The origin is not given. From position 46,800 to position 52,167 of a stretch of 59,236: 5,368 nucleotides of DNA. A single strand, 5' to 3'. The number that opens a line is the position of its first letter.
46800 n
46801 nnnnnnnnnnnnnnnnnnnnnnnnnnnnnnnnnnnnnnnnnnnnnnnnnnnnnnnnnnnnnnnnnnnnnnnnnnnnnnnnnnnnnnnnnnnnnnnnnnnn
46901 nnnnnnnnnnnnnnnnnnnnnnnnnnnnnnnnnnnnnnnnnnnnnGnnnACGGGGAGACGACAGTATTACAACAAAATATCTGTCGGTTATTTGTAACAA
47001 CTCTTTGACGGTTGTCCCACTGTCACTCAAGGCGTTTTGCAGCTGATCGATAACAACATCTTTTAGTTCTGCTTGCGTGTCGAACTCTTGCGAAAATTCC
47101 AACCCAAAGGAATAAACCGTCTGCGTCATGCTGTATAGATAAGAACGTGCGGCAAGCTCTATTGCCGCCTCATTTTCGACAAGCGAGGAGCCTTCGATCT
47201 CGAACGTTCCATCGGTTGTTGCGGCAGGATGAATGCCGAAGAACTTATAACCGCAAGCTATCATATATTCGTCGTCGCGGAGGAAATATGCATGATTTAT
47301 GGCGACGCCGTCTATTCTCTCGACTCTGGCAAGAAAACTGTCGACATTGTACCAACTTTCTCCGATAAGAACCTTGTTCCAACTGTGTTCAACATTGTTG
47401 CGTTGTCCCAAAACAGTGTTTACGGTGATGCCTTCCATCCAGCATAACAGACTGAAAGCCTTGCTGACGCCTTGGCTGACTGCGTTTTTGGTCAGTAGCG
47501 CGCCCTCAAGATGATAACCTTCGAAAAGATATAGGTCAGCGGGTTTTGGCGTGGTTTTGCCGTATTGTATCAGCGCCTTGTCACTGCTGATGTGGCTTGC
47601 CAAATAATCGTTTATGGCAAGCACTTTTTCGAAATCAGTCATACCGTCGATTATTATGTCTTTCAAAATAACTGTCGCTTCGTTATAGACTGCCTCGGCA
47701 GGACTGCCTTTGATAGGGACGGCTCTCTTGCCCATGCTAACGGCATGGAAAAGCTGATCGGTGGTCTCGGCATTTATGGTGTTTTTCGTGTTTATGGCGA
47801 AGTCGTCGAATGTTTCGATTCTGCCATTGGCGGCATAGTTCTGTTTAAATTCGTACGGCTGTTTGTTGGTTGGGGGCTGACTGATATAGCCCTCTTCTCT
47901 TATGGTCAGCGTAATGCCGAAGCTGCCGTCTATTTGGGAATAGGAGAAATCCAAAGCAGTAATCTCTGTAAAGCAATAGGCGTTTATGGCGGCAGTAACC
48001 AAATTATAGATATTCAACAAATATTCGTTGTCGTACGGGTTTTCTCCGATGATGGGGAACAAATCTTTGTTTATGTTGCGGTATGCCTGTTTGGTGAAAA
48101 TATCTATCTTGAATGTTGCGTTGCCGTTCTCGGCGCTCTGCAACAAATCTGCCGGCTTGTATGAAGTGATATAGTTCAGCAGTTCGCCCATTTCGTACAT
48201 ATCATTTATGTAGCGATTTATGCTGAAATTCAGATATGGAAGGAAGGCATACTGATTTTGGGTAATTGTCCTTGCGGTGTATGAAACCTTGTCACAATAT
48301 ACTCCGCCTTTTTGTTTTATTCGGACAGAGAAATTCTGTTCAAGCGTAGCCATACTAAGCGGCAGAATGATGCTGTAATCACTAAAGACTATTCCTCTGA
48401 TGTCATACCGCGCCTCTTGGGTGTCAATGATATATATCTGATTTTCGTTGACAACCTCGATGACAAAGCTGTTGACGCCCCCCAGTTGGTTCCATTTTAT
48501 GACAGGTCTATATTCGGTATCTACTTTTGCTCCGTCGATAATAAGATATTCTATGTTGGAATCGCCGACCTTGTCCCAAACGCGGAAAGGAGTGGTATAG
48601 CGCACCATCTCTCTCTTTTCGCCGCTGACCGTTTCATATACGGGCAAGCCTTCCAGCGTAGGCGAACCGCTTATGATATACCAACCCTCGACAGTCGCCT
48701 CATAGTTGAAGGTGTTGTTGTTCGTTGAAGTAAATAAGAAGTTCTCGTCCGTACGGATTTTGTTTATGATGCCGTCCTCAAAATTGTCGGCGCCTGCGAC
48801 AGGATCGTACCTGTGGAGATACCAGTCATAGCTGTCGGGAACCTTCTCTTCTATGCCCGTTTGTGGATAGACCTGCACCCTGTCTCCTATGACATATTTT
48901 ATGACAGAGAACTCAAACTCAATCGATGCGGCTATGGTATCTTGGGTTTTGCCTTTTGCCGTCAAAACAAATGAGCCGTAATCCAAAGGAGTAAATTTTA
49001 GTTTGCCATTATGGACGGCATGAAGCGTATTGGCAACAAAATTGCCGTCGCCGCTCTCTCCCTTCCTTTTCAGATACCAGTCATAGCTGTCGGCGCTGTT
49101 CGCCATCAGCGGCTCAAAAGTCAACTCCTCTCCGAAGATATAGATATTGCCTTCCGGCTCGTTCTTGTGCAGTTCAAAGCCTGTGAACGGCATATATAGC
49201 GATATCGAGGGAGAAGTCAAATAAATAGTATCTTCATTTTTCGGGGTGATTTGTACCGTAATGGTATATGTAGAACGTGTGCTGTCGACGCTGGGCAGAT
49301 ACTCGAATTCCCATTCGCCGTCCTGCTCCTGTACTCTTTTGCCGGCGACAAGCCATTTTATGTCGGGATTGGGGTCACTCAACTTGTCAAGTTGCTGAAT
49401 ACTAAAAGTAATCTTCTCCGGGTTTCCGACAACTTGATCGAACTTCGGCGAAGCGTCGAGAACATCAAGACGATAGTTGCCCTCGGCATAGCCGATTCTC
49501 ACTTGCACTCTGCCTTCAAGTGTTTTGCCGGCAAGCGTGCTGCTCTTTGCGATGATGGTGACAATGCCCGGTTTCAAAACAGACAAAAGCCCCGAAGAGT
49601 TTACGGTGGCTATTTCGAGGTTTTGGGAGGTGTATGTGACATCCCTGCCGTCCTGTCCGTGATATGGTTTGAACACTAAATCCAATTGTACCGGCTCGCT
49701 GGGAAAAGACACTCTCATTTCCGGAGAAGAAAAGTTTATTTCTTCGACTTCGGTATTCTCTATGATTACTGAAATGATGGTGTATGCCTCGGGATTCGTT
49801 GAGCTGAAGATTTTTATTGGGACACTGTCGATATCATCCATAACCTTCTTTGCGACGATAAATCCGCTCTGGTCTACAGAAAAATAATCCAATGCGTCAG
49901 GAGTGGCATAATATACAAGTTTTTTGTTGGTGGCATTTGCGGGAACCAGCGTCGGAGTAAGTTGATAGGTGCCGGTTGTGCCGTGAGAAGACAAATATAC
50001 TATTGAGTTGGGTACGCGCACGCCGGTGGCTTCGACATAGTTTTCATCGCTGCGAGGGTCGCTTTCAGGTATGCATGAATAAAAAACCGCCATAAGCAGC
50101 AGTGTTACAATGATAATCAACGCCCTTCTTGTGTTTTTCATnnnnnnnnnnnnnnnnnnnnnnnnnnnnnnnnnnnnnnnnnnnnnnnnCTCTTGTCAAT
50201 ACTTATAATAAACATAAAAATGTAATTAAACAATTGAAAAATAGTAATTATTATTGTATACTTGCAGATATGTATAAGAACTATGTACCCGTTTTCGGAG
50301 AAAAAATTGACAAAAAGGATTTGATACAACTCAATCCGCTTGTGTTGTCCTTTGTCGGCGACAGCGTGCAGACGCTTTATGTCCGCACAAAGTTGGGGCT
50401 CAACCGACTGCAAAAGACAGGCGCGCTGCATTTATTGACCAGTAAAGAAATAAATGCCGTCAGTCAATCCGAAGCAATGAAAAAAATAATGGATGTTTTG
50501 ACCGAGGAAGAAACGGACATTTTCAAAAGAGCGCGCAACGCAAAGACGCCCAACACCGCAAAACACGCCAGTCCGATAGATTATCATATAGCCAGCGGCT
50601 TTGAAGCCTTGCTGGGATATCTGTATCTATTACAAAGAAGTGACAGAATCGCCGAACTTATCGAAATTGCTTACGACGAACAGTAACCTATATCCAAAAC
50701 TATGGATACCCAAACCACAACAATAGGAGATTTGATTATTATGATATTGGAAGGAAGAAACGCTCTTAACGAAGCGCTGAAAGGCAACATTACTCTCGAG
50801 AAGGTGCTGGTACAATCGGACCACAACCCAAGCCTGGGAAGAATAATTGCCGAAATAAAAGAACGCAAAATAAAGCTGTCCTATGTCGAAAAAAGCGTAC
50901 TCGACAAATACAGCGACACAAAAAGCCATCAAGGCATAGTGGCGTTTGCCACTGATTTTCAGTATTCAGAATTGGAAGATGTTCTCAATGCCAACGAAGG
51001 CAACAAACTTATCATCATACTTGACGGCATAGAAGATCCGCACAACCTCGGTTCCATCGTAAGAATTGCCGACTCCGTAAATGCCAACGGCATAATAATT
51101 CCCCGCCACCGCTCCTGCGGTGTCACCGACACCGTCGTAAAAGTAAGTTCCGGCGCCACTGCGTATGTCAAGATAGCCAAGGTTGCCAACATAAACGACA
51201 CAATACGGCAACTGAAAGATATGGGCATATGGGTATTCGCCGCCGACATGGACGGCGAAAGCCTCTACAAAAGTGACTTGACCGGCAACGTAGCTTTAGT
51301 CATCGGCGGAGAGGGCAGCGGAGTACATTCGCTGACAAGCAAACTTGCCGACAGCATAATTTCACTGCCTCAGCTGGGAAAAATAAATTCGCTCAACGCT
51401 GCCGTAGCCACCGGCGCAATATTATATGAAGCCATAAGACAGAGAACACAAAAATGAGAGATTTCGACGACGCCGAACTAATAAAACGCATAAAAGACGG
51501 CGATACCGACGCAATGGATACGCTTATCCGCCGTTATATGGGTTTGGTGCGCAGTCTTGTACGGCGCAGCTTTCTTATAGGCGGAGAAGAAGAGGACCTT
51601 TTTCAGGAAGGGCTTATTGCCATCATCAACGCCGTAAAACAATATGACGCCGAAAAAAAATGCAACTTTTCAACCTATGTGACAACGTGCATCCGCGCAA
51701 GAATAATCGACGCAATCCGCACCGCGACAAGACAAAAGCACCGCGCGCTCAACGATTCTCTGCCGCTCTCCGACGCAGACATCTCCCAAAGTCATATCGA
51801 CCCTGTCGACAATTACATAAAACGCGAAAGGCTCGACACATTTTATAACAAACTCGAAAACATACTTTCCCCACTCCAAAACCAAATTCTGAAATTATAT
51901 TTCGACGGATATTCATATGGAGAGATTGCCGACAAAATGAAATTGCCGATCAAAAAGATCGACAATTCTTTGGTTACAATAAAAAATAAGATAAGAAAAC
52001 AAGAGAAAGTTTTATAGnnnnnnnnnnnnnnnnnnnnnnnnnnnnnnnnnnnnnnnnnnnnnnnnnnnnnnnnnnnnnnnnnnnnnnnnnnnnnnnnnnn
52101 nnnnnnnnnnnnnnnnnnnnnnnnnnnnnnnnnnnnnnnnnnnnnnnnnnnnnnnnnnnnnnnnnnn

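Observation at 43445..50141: Tandem paralogous Big_2 + transglutaminase-like lipoproteins, one with the nucleophile Cys replaced by Ser, next to the giant lipoprotein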

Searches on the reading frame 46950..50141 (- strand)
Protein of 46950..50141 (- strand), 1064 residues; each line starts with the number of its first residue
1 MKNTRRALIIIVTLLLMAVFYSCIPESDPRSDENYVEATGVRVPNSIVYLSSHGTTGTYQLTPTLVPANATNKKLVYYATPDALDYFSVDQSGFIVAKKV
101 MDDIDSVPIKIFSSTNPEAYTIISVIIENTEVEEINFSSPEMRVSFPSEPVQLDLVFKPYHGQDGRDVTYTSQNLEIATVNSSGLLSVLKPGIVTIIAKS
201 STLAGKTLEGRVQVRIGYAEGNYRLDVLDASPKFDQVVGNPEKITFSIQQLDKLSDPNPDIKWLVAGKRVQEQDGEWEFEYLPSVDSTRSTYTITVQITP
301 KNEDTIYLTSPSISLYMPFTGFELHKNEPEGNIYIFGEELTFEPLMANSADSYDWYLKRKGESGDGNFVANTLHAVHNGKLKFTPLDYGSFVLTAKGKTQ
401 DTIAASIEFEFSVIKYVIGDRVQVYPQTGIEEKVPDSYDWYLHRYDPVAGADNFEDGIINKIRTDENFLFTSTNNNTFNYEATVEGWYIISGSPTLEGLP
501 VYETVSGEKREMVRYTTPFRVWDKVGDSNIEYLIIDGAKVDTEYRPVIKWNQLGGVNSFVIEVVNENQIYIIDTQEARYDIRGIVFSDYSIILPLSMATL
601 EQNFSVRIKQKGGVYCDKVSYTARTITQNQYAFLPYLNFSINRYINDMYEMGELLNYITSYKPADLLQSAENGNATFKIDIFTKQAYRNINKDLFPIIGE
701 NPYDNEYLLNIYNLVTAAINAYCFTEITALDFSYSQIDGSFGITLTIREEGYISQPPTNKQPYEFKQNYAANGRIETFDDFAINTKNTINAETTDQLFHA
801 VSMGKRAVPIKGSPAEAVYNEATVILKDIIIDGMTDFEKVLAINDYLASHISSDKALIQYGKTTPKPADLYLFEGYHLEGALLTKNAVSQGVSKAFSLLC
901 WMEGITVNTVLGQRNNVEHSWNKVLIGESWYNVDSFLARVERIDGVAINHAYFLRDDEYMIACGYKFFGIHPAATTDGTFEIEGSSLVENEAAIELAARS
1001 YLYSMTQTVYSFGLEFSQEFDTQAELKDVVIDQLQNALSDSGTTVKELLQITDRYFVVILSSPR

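Call 4: search_protein_families(library=pfam, proteins=[window:46950-50141:-], max_evalue=0.01)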
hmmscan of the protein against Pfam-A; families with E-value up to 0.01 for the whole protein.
window:46950-50141:- (1064 aa): 2 families
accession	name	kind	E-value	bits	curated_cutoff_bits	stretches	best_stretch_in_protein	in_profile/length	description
PF02368.24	Big_2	-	9.9e-08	32.3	22.8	1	160-201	29-69/79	Bacterial Ig-like domain (group 2)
PF01841.26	Transglut_core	-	1.4e-06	28.9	23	1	832-934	10-107/108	Transglutaminase-like superfamily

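Call 11: search_protein_families(library=ncbifam, proteins=[window:46950-50141:-], max_evalue=0.01)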
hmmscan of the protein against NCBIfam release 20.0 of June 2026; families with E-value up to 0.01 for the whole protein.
window:46950-50141:- (1064 aa): 1 family
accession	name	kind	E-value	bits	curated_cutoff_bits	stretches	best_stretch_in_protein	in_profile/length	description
NF045980.1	MAG6410_fam_LP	equivalog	1.4e-09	37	450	1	881-958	201-283/622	MAG6410 family transglutaminase-related lipoprotein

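Call 13: search_solved_structures(query=window:46950-50141:-, max_evalue=1, show_alignments=2)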
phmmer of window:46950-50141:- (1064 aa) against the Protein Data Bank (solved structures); distinct sequences matched with E-value up to 1: 0.

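Call 16: find_homologous_proteins(query=window:46950-50141:-)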
Query window:46950-50141:- (1064 aa): 8 proteins with E <= 0.001 among 8000 candidates.
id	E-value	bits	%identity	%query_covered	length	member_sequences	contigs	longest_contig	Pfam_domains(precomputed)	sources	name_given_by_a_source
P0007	0.0e+0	2379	100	98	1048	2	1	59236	PF02368.25,PF01841.26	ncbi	-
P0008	0.0e+0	2050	84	100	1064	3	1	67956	PF02368.25,PF01841.26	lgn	-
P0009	0.0e+0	1730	71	98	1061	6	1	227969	PF02368.25,PF01841.26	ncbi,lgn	-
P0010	0.0e+0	1659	68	100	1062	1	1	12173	PF02368.25,PF01841.26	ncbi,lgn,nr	ncbi:MAG: Ig-like domain-containing protein [Clostridia bacterium]|nr:Ig-like domain-containing prot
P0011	2.9e-74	268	29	55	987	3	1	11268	PF02368.25,PF01841.26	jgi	jgi:hypothetical protein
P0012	7.0e-69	251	33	25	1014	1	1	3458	PF01841.26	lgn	-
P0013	1.8e-5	41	29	14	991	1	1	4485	PF00431.27,PF26182.1,PF22359.3,PF02368.25,PF20578.5,PF26918.1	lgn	-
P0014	2.6e-5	40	28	14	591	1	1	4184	PF21764.4,PF26182.1,PF21461.4,PF22359.3,PF02368.25,PF26918.1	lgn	-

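Call 23: find_encoding_contigs(protein=P0011, flank=10000, max_places=3)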
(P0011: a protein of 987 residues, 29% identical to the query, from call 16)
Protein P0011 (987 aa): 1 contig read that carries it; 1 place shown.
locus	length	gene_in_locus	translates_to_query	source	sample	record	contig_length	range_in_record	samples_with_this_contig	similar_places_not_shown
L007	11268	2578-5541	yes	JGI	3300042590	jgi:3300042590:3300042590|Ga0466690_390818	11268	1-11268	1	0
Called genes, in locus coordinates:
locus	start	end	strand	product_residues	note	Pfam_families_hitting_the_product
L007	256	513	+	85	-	-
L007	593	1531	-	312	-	PF08843:AbiEii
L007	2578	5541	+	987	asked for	PF02368:Big_2, PF01841:Transglut_core (faint)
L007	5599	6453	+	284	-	-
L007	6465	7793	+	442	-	PF00480:ROK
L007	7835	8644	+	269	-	PF02585:PIG-L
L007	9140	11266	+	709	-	PF04107:GCS2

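Call 24: find_encoding_contigs(protein=P0012, flank=10000, max_places=3)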
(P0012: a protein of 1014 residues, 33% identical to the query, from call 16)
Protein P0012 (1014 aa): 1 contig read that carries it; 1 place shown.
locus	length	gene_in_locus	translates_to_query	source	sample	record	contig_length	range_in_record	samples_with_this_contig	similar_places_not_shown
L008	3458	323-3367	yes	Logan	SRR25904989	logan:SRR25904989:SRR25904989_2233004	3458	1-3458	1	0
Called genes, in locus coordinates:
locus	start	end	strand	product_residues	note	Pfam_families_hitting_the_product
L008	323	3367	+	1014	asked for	PF01841:Transglut_core (weak)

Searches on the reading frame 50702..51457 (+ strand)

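Call 9: search_protein_families(library=pfam, proteins=[window:50702-51457:+], max_evalue=0.001)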
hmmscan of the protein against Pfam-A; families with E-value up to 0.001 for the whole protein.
window:50702-51457:+ (251 aa): 3 families
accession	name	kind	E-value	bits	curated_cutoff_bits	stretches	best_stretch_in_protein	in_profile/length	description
PF00588.24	SpoU_methylase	-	1e-37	129.8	29.7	1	103-242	2-142/142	SpoU rRNA Methylase family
PF08032.17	SpoU_sub_bind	-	7.5e-19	68.3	22.8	1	15-88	1-75/76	RNA 2'-O ribose methyltransferase substrate binding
PF22435.1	MRM3-like_sub_bind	-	1e-05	26.3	27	1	15-81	23-84/84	MRM3-like substrate binding domain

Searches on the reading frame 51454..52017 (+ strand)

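Call 9: search_protein_families(library=pfam, proteins=[window:51454-52017:+], max_evalue=0.001)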
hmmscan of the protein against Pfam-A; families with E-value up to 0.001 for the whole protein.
window:51454-52017:+ (187 aa): 4 families
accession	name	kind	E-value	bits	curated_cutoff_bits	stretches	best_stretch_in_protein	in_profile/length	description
PF04542.20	Sigma70_r2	-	2.1e-17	63.1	24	1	24-93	1-70/71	Sigma-70 region 2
PF07638.17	Sigma70_ECF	-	2.2e-11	44.4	21.1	1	7-184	5-183/185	ECF sigma factor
PF12645.13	HTH_16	-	8.6e-07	29.4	22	1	8-65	2-65/65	Helix-turn-helix domain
PF08281.18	Sigma70_r4_2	-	1.2e-05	25.2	25.7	1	138-173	11-47/54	Sigma-70, region 4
